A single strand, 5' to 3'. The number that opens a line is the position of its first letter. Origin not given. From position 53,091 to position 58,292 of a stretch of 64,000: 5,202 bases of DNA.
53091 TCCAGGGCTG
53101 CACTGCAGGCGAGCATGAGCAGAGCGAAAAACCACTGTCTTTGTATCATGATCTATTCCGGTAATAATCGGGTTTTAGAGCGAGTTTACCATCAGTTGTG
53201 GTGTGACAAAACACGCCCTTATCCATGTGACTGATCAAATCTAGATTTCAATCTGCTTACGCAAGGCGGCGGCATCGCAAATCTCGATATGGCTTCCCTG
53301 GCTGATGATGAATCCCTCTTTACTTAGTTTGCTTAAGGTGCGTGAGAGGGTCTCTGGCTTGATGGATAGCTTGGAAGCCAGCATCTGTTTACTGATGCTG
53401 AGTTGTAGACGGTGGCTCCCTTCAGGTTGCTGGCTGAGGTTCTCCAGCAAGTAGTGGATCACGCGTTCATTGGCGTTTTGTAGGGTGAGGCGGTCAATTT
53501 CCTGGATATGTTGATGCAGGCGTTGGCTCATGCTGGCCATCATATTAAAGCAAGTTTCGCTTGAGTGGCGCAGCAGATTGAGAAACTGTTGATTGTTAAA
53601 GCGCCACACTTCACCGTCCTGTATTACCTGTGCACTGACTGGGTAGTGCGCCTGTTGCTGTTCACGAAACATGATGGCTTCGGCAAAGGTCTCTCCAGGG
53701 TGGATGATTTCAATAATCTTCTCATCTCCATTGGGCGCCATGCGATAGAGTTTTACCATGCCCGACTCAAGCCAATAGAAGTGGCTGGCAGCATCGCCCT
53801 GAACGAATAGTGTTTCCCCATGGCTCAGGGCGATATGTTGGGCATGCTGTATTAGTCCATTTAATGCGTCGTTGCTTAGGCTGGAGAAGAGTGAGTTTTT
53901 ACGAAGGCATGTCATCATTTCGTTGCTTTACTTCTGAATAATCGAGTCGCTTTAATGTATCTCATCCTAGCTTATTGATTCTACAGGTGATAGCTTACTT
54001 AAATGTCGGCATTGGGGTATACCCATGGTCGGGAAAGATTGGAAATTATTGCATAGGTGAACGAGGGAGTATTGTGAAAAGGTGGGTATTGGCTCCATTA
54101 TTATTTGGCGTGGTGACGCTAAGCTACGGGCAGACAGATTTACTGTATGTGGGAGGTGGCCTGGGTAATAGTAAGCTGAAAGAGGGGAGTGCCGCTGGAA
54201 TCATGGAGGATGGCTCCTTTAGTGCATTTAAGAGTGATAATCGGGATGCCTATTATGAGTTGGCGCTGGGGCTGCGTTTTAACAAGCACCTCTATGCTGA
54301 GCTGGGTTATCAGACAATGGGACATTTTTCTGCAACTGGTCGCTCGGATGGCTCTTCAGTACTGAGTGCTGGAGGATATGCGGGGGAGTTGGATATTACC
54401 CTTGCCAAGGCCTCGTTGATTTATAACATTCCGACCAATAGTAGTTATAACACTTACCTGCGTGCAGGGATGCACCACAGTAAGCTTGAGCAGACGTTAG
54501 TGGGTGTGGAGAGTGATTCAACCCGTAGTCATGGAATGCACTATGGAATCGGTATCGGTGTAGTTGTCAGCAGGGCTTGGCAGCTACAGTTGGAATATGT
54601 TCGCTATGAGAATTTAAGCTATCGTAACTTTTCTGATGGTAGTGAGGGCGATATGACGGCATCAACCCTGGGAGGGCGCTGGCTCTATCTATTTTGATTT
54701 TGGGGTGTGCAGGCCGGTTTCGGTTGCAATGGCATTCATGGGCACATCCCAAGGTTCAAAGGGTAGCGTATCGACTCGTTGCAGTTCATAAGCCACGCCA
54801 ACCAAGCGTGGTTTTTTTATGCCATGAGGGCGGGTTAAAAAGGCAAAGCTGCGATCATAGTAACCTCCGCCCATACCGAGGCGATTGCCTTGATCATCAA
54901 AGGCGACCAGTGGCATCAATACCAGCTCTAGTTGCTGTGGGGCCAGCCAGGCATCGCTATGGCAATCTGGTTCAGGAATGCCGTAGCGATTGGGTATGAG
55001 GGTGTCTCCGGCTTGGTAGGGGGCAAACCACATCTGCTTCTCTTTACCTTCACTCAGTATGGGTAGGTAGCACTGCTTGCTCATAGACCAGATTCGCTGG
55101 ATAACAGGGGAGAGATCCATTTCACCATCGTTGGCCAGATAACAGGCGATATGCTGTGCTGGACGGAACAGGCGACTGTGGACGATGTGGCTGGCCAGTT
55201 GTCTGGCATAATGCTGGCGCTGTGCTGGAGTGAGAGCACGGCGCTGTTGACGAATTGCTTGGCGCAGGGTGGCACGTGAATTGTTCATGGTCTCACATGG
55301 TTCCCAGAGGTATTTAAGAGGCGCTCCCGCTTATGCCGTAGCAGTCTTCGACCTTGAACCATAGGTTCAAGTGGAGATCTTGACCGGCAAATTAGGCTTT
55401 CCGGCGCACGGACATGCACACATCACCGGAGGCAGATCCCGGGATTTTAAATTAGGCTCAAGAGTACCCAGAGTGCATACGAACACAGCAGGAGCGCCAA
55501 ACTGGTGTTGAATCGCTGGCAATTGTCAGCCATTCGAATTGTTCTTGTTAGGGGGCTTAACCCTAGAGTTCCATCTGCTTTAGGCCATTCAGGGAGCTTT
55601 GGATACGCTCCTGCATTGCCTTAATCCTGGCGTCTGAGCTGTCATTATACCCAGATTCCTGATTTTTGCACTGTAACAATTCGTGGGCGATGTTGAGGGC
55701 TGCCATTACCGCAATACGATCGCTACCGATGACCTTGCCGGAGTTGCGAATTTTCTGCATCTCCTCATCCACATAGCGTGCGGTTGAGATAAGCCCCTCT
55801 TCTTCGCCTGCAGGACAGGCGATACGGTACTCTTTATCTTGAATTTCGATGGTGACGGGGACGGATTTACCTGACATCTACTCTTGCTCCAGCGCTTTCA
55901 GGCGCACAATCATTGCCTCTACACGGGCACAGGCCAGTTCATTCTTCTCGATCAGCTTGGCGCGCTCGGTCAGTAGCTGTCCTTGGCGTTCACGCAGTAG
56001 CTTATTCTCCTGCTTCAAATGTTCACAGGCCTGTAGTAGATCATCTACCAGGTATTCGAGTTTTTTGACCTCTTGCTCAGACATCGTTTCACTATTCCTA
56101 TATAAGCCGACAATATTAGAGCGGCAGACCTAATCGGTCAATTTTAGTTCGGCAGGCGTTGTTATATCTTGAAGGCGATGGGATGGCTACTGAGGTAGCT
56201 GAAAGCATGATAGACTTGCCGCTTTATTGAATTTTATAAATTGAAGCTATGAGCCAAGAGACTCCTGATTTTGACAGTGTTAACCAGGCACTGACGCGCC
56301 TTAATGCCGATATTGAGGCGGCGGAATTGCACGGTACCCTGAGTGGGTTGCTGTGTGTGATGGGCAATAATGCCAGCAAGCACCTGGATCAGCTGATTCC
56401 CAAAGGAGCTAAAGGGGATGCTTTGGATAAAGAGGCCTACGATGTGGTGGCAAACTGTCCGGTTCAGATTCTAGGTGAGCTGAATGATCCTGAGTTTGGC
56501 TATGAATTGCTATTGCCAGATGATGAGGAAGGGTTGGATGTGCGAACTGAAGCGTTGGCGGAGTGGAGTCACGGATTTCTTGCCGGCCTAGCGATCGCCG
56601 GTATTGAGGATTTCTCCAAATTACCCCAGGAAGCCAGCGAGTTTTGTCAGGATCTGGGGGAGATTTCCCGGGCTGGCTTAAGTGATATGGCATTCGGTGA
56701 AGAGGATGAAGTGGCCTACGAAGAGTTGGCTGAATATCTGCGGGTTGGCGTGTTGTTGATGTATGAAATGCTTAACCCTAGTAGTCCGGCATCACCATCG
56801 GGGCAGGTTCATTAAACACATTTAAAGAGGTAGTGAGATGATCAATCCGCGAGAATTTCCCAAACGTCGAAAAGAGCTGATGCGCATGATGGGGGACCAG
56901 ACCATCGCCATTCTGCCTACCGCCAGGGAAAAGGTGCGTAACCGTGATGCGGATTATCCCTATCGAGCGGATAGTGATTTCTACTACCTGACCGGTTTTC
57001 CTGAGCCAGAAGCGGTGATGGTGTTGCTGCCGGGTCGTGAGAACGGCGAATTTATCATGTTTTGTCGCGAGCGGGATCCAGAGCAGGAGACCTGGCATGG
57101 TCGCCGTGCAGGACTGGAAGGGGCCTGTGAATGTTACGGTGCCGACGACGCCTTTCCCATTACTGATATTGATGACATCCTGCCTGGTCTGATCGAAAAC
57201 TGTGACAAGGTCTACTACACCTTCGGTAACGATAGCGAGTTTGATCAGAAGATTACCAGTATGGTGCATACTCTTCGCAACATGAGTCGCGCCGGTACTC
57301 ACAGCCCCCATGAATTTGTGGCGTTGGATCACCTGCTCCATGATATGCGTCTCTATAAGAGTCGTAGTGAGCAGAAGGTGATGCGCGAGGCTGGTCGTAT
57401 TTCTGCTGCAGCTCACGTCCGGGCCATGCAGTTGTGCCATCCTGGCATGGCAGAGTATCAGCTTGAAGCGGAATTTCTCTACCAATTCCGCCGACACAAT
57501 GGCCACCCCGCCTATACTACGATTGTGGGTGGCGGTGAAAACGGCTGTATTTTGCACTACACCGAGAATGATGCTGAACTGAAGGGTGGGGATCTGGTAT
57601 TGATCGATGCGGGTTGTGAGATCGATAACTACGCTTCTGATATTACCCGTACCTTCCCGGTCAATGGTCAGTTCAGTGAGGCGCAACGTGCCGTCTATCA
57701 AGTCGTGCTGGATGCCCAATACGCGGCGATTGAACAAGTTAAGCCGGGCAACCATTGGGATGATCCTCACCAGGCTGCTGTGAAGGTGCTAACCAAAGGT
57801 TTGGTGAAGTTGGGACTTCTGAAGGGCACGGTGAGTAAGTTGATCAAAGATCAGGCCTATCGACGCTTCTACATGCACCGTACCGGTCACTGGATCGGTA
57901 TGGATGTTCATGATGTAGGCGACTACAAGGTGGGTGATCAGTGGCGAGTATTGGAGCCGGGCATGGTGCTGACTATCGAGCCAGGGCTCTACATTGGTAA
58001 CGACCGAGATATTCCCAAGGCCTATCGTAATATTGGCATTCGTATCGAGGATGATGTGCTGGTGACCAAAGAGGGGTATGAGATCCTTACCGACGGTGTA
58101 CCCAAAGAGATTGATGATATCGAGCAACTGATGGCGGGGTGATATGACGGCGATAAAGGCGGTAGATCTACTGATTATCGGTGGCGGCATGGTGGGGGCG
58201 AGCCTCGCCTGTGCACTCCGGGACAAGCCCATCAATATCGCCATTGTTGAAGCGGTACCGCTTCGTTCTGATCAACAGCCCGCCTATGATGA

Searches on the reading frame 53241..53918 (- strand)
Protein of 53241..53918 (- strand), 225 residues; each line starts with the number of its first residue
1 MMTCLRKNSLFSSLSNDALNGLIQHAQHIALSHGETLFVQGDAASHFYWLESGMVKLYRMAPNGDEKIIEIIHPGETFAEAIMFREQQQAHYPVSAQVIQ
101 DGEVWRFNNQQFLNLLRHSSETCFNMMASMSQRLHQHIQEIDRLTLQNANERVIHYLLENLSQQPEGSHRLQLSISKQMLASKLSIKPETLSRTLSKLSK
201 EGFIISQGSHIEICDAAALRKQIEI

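Call 59: search_protein_families(library=pfam, proteins=[window:53241-53918:-], max_evalue=0.000001)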
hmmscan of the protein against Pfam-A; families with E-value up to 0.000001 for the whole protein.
window:53241-53918:- (225 aa): 2 families
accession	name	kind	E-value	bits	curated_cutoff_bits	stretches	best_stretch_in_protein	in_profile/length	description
PF00027.35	cNMP_binding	-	6.6e-22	77.7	27.5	1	31-118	4-88/89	Cyclic nucleotide-binding domain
PF13545.12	HTH_Crp_2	-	9.4e-16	58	27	1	151-221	1-69/70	Crp-like helix-turn-helix domain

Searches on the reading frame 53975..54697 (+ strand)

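Call 59: search_protein_families(library=pfam, proteins=[window:53975-54697:+], max_evalue=0.000001)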
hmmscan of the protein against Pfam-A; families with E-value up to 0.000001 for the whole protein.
window:53975-54697:+ (240 aa): 2 families
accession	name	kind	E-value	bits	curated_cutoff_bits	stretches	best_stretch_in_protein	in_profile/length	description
PF13505.12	OMP_b-brl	-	8.3e-14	52.6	28.7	1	42-221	7-158/175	Outer membrane protein beta-barrel domain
PF01389.23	OmpA_membrane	-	1.8e-07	31.5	21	1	54-215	3-153/180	OmpA-like transmembrane domain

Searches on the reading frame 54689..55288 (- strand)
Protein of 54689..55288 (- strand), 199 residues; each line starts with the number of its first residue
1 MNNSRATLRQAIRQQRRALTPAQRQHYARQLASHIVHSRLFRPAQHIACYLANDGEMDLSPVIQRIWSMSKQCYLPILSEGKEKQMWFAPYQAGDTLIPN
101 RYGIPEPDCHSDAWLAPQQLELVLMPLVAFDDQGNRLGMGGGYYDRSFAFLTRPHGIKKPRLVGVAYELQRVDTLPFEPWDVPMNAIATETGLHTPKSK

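Call 59: search_protein_families(library=pfam, proteins=[window:54689-55288:-], max_evalue=0.000001)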
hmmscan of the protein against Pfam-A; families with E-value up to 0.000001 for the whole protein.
window:54689-55288:- (199 aa): 1 family
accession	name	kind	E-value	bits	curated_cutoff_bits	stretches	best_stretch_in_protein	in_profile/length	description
PF01812.26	5-FTHF_cyc-lig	-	8.4e-47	159.9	27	1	6-190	2-186/186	5-formyltetrahydrofolate cyclo-ligase family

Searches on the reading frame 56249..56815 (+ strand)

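Call 59: search_protein_families(library=pfam, proteins=[window:56249-56815:+], max_evalue=0.000001)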
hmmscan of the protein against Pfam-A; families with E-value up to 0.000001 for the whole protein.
window:56249-56815:+ (188 aa): 1 family
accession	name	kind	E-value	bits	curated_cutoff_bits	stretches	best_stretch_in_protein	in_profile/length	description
PF03695.18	UPF0149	-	8.3e-27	95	25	1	10-176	2-180/181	Uncharacterised protein family (UPF0149)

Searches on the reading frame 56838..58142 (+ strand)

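Call 59: search_protein_families(library=pfam, proteins=[window:56838-58142:+], max_evalue=0.000001)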
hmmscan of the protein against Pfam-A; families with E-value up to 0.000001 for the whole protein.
window:56838-58142:+ (434 aa): 2 families
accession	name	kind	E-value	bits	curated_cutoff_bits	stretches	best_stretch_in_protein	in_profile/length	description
PF00557.29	Peptidase_M24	-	2.5e-70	236.9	23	1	181-411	2-208/208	Metallopeptidase family M24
PF05195.22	AMP_N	-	6.6e-41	139.3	24.6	1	8-126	2-121/121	Aminopeptidase P, N-terminal domain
